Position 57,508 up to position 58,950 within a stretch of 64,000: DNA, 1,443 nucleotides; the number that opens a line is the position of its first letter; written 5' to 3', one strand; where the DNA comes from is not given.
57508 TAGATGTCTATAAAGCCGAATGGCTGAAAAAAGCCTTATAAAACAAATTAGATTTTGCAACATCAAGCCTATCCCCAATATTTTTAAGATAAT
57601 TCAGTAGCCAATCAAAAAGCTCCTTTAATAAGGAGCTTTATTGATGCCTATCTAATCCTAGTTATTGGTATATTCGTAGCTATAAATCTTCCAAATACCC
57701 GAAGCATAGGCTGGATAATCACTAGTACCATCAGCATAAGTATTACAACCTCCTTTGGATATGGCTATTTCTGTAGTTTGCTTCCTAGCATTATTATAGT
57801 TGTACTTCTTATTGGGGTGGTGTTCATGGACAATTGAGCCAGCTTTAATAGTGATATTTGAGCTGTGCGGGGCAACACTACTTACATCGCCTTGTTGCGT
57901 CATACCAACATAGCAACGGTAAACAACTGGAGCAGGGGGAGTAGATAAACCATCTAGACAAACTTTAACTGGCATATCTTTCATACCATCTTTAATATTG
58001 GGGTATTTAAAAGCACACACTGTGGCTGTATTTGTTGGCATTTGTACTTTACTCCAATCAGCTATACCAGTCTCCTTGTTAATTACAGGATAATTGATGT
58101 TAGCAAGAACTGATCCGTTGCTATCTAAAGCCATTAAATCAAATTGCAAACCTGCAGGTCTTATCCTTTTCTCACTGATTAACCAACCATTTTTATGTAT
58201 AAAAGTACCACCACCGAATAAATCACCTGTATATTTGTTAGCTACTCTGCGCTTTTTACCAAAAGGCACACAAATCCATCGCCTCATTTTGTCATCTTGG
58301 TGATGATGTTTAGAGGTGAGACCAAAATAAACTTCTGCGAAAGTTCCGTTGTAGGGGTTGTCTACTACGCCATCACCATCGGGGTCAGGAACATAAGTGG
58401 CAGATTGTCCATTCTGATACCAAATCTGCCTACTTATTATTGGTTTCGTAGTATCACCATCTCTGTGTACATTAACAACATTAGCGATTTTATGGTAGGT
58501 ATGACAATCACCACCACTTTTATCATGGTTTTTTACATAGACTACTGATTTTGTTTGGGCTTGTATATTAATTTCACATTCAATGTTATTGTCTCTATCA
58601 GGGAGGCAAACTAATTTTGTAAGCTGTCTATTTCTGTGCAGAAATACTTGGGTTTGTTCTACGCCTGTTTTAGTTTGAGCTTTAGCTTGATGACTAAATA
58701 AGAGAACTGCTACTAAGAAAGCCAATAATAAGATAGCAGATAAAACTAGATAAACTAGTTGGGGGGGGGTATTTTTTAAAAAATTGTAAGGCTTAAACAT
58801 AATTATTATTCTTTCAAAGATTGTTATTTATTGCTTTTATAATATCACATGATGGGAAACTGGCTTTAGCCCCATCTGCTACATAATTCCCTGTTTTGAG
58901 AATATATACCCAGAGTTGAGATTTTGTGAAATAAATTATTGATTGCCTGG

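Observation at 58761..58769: C9 homopolymer at codons 10-13 of an unknown gene within the pilus machinery operon: candidate slipped-strand phase-variation switch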

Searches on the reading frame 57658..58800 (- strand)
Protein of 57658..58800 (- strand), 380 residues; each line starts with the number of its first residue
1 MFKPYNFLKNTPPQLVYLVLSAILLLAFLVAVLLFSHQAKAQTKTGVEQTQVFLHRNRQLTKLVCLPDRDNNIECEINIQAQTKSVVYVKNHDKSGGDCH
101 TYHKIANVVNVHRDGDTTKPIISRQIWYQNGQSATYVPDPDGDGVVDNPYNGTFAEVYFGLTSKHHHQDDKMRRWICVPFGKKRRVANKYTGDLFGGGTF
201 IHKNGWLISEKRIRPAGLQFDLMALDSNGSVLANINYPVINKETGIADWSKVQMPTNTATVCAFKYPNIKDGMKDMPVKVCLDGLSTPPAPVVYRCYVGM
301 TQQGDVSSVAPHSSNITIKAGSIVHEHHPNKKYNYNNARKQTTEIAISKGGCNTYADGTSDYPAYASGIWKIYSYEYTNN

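Call 9: search_protein_families(library=pfam, proteins=[window:57658-58800:-], max_evalue=0.1)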
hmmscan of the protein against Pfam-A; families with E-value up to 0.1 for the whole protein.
window:57658-58800:- (380 aa): 0 families

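Call 11: find_homologous_proteins(query=window:57658-58800:-, max_evalue=0.001)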
Query window:57658-58800:- (380 aa): 5 proteins with E <= 0.001 among 2159 candidates.
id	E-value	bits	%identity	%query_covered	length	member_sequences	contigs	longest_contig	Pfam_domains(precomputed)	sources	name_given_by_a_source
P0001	2.4e-254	861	97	100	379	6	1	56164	-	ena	-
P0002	2.0e-124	433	54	96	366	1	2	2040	-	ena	-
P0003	1.7e-115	404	53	96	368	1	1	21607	-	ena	-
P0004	5.8e-72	261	42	96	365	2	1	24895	-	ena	-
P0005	1.0e-61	227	39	95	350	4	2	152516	-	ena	-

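Call 13: find_encoding_contigs(protein=P0001, flank=6000, max_places=6)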
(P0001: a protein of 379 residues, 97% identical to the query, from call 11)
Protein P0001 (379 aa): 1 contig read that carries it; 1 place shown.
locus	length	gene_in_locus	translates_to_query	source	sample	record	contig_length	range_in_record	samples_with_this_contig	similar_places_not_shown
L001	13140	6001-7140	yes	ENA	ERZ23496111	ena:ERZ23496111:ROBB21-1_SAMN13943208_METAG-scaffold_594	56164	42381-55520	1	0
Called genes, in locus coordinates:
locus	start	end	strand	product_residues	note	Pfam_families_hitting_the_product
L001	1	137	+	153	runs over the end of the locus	PF00436:SSB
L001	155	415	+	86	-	PF01084:Ribosomal_S18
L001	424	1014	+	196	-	PF08207:EFP_N, PF01132:EFP, PF09285:Elong-fact-P_C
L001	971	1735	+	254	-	PF01479:S4, PF01728:FtsJ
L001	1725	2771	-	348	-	PF01926:MMR_HSR1, PF02421:FeoB_N (weak), PF06071:YchF-GTPase_C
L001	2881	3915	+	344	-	PF11104:PilM_2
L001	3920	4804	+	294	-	-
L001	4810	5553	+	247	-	-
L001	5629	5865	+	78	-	-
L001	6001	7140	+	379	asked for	-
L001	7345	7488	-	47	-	-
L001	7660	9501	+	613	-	PF05157:MshEN, PF00437:T2SSE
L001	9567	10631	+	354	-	PF00437:T2SSE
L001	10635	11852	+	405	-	PF00482:T2SSF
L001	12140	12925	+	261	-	PF02673:BacA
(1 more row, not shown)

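Call 15: find_encoding_contigs(protein=P0002, flank=6000, max_places=6)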
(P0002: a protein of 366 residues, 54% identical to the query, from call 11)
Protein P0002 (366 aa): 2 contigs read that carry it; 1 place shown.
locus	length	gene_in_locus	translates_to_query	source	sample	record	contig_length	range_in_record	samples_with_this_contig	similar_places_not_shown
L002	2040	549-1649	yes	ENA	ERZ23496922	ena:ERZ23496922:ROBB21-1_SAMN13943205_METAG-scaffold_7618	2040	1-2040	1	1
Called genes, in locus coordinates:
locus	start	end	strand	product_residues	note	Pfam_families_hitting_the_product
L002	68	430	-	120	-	-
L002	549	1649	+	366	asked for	-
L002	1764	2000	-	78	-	-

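Call 16: find_encoding_contigs(protein=P0003, flank=6000, max_places=6)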
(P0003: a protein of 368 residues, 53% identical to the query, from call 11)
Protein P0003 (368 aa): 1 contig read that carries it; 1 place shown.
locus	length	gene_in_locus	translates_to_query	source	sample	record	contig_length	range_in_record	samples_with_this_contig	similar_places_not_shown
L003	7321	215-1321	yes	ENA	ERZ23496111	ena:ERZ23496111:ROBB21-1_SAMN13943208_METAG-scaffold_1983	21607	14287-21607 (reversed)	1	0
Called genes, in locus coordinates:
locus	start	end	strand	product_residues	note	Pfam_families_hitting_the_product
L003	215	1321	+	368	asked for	-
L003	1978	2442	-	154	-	-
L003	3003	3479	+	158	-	-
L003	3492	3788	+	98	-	PF02686:GatC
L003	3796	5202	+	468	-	PF01425:Amidase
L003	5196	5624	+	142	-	-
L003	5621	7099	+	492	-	PF02934:GatB_N, PF02637:GatB_Yqey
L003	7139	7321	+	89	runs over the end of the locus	-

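Call 17: find_encoding_contigs(protein=P0004, flank=6000, max_places=6)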
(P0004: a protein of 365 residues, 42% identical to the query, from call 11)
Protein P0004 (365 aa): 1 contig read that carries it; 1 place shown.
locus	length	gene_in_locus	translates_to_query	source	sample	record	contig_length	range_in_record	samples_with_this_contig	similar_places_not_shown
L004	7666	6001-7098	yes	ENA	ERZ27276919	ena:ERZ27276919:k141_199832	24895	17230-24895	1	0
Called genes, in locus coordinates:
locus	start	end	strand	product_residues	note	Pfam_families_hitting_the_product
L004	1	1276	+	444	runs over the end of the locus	PF00587:tRNA-synt_2b, PF03129:HGTP_anticodon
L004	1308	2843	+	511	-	-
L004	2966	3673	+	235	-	PF01936:NYN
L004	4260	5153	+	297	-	PF01795:Methyltransf_5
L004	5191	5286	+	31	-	-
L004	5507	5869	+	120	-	-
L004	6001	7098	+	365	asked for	-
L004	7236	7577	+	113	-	-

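Call 18: find_encoding_contigs(protein=P0005, flank=6000, max_places=6)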
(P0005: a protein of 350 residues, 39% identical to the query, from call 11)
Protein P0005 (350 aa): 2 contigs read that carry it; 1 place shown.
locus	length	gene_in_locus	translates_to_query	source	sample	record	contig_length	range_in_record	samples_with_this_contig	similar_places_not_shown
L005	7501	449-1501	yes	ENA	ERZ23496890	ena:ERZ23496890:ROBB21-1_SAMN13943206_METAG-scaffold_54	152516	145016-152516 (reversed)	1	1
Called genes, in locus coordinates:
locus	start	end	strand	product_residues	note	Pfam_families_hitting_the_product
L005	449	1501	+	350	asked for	-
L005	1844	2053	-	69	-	-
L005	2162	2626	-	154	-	-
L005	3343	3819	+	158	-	-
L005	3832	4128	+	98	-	PF02686:GatC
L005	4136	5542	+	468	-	PF01425:Amidase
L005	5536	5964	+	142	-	-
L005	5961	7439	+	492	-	PF02934:GatB_N, PF02637:GatB_Yqey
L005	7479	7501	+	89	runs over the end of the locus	-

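Call 21: find_related_loci(query=A1, collection=genome_contigs, flank=6000)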
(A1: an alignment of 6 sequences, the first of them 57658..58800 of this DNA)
Query A1 (380 aa) in genome_contigs; peptide patterns used: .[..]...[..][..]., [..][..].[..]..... (x = any residue, [..] = any of these).
39 stretches matched a pattern, but none encodes a relative of the query by tblastn (E <= 1e-3).
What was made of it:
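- Tried and rejected: The GTDB representative genomes scan with the family alignment found no relatives (call 21).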

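Call 22: find_related_loci(query=A1, collection=metagenome_contigs, flank=6000)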
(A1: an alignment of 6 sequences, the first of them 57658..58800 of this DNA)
Query A1 (380 aa) in metagenome_contigs; peptide patterns used: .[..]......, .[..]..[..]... (x = any residue, [..] = any of these).
302 stretches matched a pattern, but none encodes a relative of the query by tblastn (E <= 1e-3).

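Call 43: predict_structure(alignment_id=A1)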
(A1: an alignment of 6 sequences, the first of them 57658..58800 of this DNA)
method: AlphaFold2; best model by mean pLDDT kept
length: 380 residues; sequences in the alignment: 6
mean_pLDDT: 42.4   pTM: 0.26
mean pLDDT of the five models: 42.4, 39.7, 39.6, 38.6, 37.9
residues with pLDDT >= 90: 0; 70-90: 16; 50-70: 72; < 50: 292
segments of 3 or more residues with pLDDT < 50: 1-4, 37-63, 77-87, 94-176, 185-219, 238-251, 265-279, 283-380
pLDDT, mean of each block of 10 residues (from residue 1): 49 69 83 58 45 45 50 50 49 45 27 29 26 25 31 37 31 45 46 27 27 37 61 55 40 58 45 36 39 37 42 40 43 47 42 30 32 38
secondary structure, 60 per line:
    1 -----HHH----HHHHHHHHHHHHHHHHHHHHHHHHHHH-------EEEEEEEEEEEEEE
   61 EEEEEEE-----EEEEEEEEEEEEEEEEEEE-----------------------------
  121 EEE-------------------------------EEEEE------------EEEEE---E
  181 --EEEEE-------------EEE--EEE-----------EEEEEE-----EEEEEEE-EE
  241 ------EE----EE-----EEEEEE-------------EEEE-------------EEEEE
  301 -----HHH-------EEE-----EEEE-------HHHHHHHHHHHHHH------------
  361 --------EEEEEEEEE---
elements in order: H13-39 E47-67 E73-91 E121-123 E155-159 E172-176 E183-187 E201-203 E206-208 E220-225 E231-237 E260-265 E279-282 E296-300 E316-318 E324-327 H335-348 E369-377
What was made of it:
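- Tried and rejected: The first AF2 model, from six sequences, was unusable (pLDDT 42; call 43).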

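Call 45: search_protein_representatives(alignment_id=A1)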
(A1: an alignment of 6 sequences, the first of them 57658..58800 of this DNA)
Query: 6 sequences, 370 profile positions. Proteins with E-value up to 0.001 (for the whole library): 5; up to 1e-10: 3; up to 1e-30: 3. The best 5 are listed.
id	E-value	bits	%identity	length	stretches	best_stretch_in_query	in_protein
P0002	3.5e-183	625.2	-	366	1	8-370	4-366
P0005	5.4e-145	499.5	-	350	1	1-368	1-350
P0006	1.2e-84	300.9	-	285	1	76-370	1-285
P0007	4.1e-09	52.4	-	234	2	161-276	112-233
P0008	2.1e-04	36.9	-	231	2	18-105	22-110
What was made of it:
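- Tried and rejected: An exhaustive HMMER profile search of 1.84 billion representatives returned only family members plus two weak high-GC relatives, P0007 and P0008 (call 45).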

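Call 47: search_solved_structures(query=A1, max_evalue=1)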
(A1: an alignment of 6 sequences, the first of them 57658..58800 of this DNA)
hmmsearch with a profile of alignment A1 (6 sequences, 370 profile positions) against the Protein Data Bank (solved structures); distinct sequences matched with E-value up to 1: 0.

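Call 48: search_protein_families(library=ncbifam, proteins=[window:57658-58800:-], max_evalue=0.1)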
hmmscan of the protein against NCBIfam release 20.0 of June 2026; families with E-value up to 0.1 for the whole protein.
window:57658-58800:- (380 aa): 0 families

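Call 49: list_cluster_members(proteins=[P0001, P0002, P0003, P0004, P0005, P0006, window:57658-58800:-])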
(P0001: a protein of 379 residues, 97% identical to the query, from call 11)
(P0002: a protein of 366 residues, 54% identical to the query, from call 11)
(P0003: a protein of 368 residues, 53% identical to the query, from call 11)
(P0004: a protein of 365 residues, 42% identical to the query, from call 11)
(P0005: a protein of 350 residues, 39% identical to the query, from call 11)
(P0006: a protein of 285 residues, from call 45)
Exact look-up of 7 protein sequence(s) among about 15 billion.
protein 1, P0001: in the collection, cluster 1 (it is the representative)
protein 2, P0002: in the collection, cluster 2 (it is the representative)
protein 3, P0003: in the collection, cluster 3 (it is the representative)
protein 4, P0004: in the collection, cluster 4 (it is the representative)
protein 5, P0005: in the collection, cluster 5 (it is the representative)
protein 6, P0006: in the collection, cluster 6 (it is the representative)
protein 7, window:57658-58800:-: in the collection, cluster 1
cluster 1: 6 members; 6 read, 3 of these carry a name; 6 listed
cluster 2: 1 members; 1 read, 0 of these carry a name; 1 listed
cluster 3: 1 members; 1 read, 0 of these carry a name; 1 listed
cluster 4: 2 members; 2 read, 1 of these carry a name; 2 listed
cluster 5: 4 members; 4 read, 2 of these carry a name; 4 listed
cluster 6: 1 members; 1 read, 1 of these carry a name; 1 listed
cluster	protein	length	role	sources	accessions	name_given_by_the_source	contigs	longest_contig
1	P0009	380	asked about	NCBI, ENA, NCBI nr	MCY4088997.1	MAG: hypothetical protein OXF49_02650 [Candidatus Saccharibacteria bacterium] | hypothetical protein [Candidatus Saccharibacteria bacterium]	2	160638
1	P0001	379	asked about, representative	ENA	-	-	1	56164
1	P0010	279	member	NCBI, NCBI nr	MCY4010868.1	MAG: hypothetical protein OXF30_02290, partial [Candidatus Saccharibacteria bacterium] | hypothetical protein [Candidatus Saccharibacteria bacterium]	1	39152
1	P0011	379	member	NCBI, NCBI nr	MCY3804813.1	MAG: hypothetical protein OXF85_03000 [Candidatus Saccharibacteria bacterium] | hypothetical protein [Candidatus Saccharibacteria bacterium]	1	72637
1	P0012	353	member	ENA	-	-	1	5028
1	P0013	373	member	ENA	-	-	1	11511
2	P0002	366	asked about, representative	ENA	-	-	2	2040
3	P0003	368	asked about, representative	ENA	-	-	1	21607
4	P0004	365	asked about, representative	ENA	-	-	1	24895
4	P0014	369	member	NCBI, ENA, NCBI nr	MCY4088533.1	MAG: hypothetical protein OXF49_00110 [Candidatus Saccharibacteria bacterium] | hypothetical protein [Candidatus Saccharibacteria bacterium]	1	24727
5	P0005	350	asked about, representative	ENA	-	-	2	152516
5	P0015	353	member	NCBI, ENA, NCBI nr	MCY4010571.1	MAG: hypothetical protein OXF30_00670 [Candidatus Saccharibacteria bacterium] | hypothetical protein [Candidatus Saccharibacteria bacterium]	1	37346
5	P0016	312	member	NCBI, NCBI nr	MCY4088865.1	MAG: hypothetical protein OXF49_01935, partial [Candidatus Saccharibacteria bacterium] | hypothetical protein [Candidatus Saccharibacteria bacterium]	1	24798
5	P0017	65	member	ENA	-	-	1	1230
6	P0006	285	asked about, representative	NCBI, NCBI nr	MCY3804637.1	MAG: hypothetical protein OXF85_02100 [Candidatus Saccharibacteria bacterium] | hypothetical protein [Candidatus Saccharibacteria bacterium]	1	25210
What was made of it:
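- Checked: A small family of paralogues and orthologues does exist, however (calls 11, 45, 49).
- OXF49_00110 and OXF49_01935 (call 49).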

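Call 51: find_encoding_contigs(protein=P0012, flank=3000, max_places=4)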
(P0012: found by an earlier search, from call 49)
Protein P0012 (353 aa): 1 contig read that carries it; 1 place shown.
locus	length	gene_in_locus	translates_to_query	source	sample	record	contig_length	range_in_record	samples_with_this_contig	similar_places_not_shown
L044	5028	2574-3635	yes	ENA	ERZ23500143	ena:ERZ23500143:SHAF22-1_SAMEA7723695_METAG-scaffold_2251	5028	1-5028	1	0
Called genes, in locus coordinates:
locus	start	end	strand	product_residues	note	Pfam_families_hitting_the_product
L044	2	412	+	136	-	?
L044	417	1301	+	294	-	-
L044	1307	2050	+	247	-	-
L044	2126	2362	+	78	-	-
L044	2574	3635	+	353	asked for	-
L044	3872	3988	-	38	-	-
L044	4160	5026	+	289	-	?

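Call 52: find_encoding_contigs(protein=P0010, flank=3000, max_places=4)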
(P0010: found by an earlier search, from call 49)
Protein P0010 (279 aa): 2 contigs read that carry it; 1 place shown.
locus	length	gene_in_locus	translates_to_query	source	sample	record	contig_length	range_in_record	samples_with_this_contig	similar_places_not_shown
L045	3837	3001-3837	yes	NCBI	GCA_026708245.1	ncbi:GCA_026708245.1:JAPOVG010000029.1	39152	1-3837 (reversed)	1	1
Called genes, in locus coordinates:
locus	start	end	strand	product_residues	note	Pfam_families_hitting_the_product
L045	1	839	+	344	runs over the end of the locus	PF11104:PilM_2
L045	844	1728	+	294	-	-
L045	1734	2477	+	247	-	-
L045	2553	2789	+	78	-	-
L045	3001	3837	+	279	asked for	?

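Call 55: find_encoding_contigs(protein=P0011, flank=3000, max_places=4)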
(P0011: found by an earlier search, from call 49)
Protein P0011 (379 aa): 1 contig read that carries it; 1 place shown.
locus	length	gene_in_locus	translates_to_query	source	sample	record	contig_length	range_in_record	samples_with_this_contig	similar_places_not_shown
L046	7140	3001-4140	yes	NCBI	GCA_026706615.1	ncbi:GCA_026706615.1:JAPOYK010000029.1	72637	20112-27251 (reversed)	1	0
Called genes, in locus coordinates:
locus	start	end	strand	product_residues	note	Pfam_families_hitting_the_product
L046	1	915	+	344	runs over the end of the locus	PF11104:PilM_2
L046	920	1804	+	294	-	-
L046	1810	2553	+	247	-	-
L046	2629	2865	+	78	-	-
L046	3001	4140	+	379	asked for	-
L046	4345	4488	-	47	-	-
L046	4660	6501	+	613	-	PF05157:MshEN, PF00437:T2SSE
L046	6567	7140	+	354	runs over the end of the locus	PF00437:T2SSE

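Call 56: find_encoding_contigs(protein=P0013, flank=5000, max_places=4)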
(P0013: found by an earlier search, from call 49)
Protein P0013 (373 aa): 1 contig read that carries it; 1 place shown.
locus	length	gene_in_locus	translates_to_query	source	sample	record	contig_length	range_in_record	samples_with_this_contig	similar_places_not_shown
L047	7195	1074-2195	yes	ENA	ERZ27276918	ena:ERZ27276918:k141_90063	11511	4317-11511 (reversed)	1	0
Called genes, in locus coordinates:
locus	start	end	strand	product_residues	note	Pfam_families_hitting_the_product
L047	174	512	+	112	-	-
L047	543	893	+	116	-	PF05593:RHS_repeat (faint), PF11178:DUF2963 (faint)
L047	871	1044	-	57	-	-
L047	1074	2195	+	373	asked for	-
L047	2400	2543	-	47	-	-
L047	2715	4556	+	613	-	PF05157:MshEN, PF00437:T2SSE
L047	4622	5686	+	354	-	PF00437:T2SSE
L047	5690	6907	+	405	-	PF00482:T2SSF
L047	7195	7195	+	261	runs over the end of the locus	PF02673:BacA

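Call 57: find_encoding_contigs(protein=P0014, flank=5000, max_places=4)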
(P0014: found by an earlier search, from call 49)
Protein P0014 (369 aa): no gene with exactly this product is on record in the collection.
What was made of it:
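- Tried and rejected: The lookup of P0014's contig failed (call 57), so its (AT)11 is inferred from the protein N-terminus.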

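Call 58: find_encoding_contigs(protein=P0015, flank=5000, max_places=4)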
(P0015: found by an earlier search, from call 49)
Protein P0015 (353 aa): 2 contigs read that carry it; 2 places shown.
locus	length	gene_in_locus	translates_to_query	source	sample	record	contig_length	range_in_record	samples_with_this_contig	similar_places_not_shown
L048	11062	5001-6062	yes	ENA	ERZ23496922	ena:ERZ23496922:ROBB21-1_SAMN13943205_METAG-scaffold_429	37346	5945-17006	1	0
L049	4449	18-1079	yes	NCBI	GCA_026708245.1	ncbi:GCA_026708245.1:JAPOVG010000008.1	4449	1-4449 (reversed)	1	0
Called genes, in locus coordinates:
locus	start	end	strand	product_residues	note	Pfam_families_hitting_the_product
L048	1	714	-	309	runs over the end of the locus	-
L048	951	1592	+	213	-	PF06414:Zeta_toxin, PF13671:AAA_33 (weak)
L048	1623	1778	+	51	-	-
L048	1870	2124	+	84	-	-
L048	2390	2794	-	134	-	PF01850:PIN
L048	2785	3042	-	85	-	PF22513:FitA-like_RHH (weak)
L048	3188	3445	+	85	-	PF02604:PhdYeFM_antitox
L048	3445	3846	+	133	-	PF01850:PIN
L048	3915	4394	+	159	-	-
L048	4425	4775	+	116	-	PF05593:RHS_repeat (faint), PF11178:DUF2963 (faint)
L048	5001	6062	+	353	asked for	-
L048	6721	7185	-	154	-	-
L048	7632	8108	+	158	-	-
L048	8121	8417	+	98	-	PF02686:GatC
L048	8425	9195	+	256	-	-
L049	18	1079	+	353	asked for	-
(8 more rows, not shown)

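Call 61: find_encoding_contigs(protein=P0006, flank=4000, max_places=3)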
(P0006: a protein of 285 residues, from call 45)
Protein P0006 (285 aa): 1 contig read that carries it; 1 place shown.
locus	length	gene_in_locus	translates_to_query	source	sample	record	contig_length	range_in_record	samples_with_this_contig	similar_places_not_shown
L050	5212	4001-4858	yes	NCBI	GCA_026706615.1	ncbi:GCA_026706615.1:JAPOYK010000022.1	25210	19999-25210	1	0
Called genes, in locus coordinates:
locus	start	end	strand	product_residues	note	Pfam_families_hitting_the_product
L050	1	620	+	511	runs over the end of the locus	-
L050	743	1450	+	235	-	PF01936:NYN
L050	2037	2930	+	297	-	PF01795:Methyltransf_5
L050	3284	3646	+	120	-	-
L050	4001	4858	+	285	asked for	-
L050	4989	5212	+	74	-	?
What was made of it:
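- On Core T4P alignment/assembly component (PilMNOP-type): Paralogues lie next to rsmH and gatCAB (calls 16-18, 58, 61).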
